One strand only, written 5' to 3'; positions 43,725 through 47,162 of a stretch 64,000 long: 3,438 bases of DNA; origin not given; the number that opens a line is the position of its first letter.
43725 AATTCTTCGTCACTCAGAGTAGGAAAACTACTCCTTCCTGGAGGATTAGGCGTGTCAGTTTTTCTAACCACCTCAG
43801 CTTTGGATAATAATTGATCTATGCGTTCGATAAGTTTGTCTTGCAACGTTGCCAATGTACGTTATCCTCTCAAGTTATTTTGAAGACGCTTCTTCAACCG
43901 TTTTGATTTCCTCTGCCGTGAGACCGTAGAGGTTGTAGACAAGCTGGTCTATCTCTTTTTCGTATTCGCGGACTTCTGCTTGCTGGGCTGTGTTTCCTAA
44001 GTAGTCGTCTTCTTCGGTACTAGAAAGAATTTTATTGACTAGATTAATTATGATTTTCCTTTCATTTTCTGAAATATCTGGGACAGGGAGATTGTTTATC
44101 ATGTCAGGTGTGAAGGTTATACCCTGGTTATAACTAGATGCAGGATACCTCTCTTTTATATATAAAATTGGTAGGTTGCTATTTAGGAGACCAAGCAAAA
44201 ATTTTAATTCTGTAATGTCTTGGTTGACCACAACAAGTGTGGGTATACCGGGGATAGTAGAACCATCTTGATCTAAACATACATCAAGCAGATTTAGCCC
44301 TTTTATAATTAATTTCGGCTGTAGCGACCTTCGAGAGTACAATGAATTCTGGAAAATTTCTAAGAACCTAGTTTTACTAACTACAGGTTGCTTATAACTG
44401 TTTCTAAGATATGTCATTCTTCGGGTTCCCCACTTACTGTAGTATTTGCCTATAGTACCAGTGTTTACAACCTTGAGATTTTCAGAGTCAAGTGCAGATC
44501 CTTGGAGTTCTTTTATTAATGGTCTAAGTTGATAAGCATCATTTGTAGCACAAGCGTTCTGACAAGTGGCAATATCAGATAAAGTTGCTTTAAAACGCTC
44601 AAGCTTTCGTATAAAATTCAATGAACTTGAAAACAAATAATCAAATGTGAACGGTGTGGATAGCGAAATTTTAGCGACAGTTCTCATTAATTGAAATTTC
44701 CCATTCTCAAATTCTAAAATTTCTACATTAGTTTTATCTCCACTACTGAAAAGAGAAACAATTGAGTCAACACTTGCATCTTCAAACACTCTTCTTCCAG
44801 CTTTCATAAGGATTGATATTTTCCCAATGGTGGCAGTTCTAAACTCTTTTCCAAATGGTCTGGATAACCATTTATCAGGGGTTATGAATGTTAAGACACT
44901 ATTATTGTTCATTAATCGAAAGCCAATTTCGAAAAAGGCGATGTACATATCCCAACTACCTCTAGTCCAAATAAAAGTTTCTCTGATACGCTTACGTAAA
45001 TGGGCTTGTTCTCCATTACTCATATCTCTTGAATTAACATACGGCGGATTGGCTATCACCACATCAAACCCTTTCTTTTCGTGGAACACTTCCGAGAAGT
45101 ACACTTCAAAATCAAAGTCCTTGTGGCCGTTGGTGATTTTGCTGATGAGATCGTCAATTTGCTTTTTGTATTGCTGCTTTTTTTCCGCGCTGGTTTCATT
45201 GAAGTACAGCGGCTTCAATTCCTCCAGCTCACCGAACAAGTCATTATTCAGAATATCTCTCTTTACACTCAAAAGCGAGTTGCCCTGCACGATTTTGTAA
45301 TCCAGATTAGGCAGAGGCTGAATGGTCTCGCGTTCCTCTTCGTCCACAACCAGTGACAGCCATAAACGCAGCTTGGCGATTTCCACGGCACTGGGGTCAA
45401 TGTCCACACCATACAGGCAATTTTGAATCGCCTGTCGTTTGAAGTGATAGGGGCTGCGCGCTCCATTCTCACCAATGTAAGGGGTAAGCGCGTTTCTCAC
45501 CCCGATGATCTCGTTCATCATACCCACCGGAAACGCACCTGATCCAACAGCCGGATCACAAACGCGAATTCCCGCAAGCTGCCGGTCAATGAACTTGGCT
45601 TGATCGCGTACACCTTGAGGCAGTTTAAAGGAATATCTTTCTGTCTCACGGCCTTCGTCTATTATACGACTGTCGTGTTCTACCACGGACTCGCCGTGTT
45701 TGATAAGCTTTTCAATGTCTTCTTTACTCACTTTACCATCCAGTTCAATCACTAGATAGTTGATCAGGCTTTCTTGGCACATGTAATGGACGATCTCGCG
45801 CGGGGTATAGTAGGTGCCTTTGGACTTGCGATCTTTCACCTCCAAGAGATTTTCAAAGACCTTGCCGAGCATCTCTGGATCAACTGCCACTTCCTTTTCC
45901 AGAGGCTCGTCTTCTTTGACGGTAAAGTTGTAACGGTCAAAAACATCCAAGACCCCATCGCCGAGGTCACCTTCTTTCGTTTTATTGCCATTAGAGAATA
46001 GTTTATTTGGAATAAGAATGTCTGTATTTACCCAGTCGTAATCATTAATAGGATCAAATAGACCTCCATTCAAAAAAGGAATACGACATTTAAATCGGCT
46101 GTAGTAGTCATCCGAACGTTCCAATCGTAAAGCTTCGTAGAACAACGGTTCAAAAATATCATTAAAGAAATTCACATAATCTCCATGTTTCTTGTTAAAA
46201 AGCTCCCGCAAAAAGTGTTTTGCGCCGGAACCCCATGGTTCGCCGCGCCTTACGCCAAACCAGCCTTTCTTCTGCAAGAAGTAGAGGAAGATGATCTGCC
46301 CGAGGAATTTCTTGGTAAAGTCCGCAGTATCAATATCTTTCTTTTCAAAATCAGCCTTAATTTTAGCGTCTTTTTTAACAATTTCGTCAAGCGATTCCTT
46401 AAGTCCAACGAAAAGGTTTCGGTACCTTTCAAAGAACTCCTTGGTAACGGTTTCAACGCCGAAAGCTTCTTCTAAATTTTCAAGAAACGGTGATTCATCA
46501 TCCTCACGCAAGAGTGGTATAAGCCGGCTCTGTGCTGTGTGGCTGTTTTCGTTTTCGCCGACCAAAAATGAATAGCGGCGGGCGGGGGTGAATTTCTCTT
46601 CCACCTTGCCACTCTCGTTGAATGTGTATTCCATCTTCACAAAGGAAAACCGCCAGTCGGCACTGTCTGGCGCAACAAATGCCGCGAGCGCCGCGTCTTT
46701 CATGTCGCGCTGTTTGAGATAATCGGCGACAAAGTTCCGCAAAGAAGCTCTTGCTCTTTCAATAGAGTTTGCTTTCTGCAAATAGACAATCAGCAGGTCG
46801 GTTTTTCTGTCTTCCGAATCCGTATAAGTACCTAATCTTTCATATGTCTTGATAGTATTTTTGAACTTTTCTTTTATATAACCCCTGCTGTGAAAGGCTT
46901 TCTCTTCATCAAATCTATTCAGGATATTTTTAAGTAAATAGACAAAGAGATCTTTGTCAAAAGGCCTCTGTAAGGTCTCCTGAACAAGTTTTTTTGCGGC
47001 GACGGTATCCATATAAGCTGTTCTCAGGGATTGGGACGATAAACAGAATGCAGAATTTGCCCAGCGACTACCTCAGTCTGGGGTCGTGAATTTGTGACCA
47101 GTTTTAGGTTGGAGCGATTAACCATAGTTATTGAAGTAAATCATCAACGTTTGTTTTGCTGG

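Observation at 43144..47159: AT-rich two-gene islet (type IIG RM fusion + HEPN-like protein) wedged between hemL and tRNA-Ser(GGA)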

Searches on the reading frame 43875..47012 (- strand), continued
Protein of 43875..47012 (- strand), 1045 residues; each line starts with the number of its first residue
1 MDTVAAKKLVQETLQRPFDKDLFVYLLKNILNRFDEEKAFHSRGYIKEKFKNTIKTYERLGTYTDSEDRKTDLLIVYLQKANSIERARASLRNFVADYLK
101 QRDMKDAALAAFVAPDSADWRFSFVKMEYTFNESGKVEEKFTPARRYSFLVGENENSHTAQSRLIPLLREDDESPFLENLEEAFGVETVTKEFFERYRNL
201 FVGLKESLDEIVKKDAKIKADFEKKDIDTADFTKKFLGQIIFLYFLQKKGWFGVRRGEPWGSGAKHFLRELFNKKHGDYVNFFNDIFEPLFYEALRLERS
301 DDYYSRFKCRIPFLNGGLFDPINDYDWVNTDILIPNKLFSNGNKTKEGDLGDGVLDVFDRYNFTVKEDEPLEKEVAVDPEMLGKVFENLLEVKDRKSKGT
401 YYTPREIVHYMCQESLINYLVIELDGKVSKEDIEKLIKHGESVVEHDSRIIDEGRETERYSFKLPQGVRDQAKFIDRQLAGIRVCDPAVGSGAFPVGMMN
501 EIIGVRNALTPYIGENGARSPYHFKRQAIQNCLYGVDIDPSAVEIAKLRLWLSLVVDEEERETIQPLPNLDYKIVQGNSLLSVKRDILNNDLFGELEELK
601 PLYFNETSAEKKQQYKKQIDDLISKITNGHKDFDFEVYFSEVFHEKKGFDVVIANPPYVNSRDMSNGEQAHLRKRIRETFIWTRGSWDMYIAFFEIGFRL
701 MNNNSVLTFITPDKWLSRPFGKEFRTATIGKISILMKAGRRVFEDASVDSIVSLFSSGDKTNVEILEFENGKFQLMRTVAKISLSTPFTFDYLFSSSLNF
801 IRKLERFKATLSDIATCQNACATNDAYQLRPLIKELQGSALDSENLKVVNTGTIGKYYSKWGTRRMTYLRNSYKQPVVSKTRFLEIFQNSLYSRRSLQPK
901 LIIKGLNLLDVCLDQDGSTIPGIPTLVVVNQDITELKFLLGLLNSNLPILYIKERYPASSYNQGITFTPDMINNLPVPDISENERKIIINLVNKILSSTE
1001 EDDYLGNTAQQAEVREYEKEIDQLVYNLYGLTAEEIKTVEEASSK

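Call 89: find_encoding_contigs(protein=P0305, flank=6000, max_places=2)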
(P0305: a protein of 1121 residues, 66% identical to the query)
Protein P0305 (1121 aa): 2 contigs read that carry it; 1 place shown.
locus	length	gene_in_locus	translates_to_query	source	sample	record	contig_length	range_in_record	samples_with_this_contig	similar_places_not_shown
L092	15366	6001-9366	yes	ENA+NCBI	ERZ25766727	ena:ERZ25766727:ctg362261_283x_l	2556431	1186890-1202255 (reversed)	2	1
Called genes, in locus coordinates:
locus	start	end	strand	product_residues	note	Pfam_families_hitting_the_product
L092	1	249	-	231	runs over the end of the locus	PF10263:SprT-like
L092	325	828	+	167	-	PF00383:dCMP_cyt_deam_1, PF14437:MafB19-deam, PF14439:Bd3614-deam (weak)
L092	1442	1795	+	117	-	PF07798:CCDC90-like, PF06810:Phage_scaffold (weak)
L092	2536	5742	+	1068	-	PF13091:PLDc_2, PF04851:ResIII (faint), PF00176:SNF2-rel_dom, PF00271:Helicase_C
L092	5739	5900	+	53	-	-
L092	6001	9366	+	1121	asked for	PF02384:N6_Mtase (faint), PF20473:MmeI_Mtase (weak), PF07669:Eco57I, PF12950:TaqI_C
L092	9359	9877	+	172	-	-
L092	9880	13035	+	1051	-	-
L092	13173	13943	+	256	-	-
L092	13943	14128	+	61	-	-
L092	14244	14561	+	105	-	PF01381:HTH_3 (weak), PF13560:HTH_31 (weak)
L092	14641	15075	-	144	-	-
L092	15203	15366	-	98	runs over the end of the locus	PF09313:TehB-like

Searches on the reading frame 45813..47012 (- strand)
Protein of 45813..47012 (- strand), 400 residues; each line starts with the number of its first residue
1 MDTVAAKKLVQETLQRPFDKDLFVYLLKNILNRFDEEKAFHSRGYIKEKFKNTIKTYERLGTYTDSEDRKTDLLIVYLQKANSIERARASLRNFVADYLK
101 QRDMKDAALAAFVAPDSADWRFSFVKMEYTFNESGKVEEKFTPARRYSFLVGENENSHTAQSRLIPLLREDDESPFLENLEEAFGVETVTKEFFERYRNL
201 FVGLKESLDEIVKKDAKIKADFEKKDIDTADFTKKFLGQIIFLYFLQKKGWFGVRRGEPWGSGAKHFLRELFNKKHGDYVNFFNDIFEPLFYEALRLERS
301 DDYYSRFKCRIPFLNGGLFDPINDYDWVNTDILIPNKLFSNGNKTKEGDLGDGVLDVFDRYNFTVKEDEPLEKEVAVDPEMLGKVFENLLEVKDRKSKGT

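Call 57: search_solved_structures(query=A4, max_evalue=10)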
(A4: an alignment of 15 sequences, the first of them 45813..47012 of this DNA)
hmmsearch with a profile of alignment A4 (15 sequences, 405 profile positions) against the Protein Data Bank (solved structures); distinct sequences matched with E-value up to 10: 2.
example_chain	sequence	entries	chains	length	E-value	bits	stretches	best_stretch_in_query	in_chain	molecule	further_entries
4xrf_A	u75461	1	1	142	0.11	15.1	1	48-104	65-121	Transcriptional regulator, MarR family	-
8vyb_A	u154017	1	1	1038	0.9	12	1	26-113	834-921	Isoform 2 of Rab3 GTPase-activating protein catalytic subunit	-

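Call 62: predict_structure(alignment_id=A4)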
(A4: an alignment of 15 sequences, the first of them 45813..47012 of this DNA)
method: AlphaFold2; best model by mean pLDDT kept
length: 400 residues; sequences in the alignment: 15
mean_pLDDT: 74.1   pTM: 0.73
mean pLDDT of the five models: 74.1, 73.0, 71.8, 66.4, 62.6
residues with pLDDT >= 90: 60; 70-90: 216; 50-70: 66; < 50: 58
segments of 3 or more residues with pLDDT < 50: 140-142, 298-300, 306-318, 363-400
pLDDT, mean of each block of 10 residues (from residue 1): 89 91 92 73 74 90 89 91 69 86 82 88 82 63 68 72 84 79 71 76 90 89 85 80 75 70 81 86 84 61 48 43 61 88 81 85 42 34 39 32
secondary structure, 60 per line:
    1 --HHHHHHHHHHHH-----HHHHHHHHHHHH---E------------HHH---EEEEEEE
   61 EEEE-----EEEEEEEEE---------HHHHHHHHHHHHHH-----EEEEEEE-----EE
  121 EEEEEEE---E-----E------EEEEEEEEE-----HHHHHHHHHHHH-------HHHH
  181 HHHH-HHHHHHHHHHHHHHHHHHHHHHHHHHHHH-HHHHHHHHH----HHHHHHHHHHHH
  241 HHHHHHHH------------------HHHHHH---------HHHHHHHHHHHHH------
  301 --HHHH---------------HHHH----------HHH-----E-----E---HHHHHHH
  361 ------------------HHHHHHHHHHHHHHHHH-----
elements in order: H3-14 H20-31 E54-64 E70-78 H88-101 E107-113 E119-127 E144-152 H158-169 H177-184 H186-214 H216-224 H229-248 H267-272 H282-294 H303-306 H322-325 H354-360 H379-395

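Call 65: fold_search(model_id=the predicted structure, library=pdb)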
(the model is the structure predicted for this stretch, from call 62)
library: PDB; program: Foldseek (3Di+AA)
matches with E <= 10: 1016; with E <= 0.001: 0
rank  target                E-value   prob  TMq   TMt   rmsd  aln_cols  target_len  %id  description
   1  8hp0_A                5.3e-03  0.72  0.13  0.16  15.9       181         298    9  Crystal structure of meso-diaminopimelate dehydrogenase from Prevotella timonensis (released 2023-12-13)
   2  2eb0_A                1.5e-02  0.90  0.16  0.20  11.0       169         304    9  Crystal structure of Methanococcus jannaschii putative family II inorganic pyrophosphatase (released 2007-08-07)
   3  5trc_B                3.0e-02  0.33  0.14  0.14  12.7       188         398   10  Crystal structure of phosphorylated AC3-AC5 domains of yeast acetyl-CoA carboxylase (released 2016-12-07)
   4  1k23_A                3.2e-02  0.87  0.15  0.19   8.2       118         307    9  Inorganic Pyrophosphatase (Family II) from Bacillus subtilis (released 2001-10-31)
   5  4rpa_A                3.2e-02  0.84  0.19  0.24  11.4       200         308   10  Crystal structure of inorganic pyrophosphatase from Staphylococcus aureus in complex with Mn2+ (released 2015-01-21)
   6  3bio_A                3.5e-02  0.33  0.12  0.16  15.1       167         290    9  Crystal structure of oxidoreductase (Gfo/Idh/MocA family member) from Porphyromonas gingivalis W83 (released 2007-12-25)
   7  3bio_B                3.5e-02  0.33  0.12  0.16  15.0       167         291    9  Crystal structure of oxidoreductase (Gfo/Idh/MocA family member) from Porphyromonas gingivalis W83 (released 2007-12-25)
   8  1k23_C                4.2e-02  0.84  0.15  0.19   8.2       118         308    9  Inorganic Pyrophosphatase (Family II) from Bacillus subtilis (released 2001-10-31)
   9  2eb0_B                4.9e-02  0.87  0.16  0.19   9.6       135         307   12  Crystal structure of Methanococcus jannaschii putative family II inorganic pyrophosphatase (released 2007-08-07)
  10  5cs4_B                4.9e-02  0.25  0.13  0.14  13.3       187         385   11  Crystal structure of domains AC3-AC5 of yeast acetyl-CoA carboxylase (released 2015-10-28)
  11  1wpm_A                5.2e-02  0.60  0.18  0.22  12.2       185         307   13  Structure of Bacillus subtilis inorganic pyrophosphatase (released 2004-11-23)
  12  9jdi_C                6.4e-02  0.25  0.12  0.23  17.5       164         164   10  Crystal structure of the type VI secretion system effector-immunity complex BtpeA CTD-BtpiA from Bacteroides fragilis. (released 2025-09-03)
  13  2iw4_B                6.8e-02  0.75  0.15  0.19   8.1       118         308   10  CRYSTAL STRUCTURE OF BASILLUS SUBTILIS FAMILY II INORGANIC PYROPHOSPHATASE MUTANT, H98Q, IN COMPLEX WITH PNP (released 2006-11-07)
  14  1k20_A                7.1e-02  0.77  0.16  0.20   8.2       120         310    7  Inorganic Pyrophosphatase (family II) from Streptococcus gordonii at 1.5 A resolution (released 2001-10-31)
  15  9m0m                  8.0e-02  0.84  0.17  0.21   9.8       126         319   12  Crystal structure of a thermophilic family II inorganic pyrophosphatase in Thermodesulfobacterium commune (released 2026-03-04)
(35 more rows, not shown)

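Call 80: search_protein_families(library=pfam, alignment_id=A4, max_evalue=10)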
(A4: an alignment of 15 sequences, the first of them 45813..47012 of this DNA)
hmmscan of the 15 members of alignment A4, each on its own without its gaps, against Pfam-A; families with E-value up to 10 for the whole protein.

A. member 1, window:45813-47012:- (400 aa): 0 families

B. families by the number of members that match (of 15 scanned): 12 families
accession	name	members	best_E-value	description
PF20465.4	MmeI_hel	3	0.055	MmeI, helicase spacer domain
PF11291.13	DUF3091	1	0.024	Protein of unknown function (DUF3091)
PF10397.14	ADSL_C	1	0.049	Adenylosuccinate lyase C-terminus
PF07426.16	Dynactin_p22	1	0.056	Dynactin subunit p22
PF25151.1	TPR_Trm732_C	1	0.06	Trm732, C-terminal TPR repeats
PF04033.18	DUF365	1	0.071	Domain of unknown function (DUF365)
PF21431.3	Col-Pyo_DNase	1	0.11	Colicin/Pyocin-S2, DNase domain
PF03081.22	Exo70_C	1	0.2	Exo70 exocyst complex subunit C-terminal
PF18303.6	Saf_2TM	1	0.21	SAVED-fused 2TM effector domain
PF13816.12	Dehydratase_hem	1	0.21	Haem-containing dehydratase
PF01099.22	Uteroglobin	1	0.39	Uteroglobin family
PF20881.2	G1_gp67_C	1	1.3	Phage G1 gp67, C-terminal domain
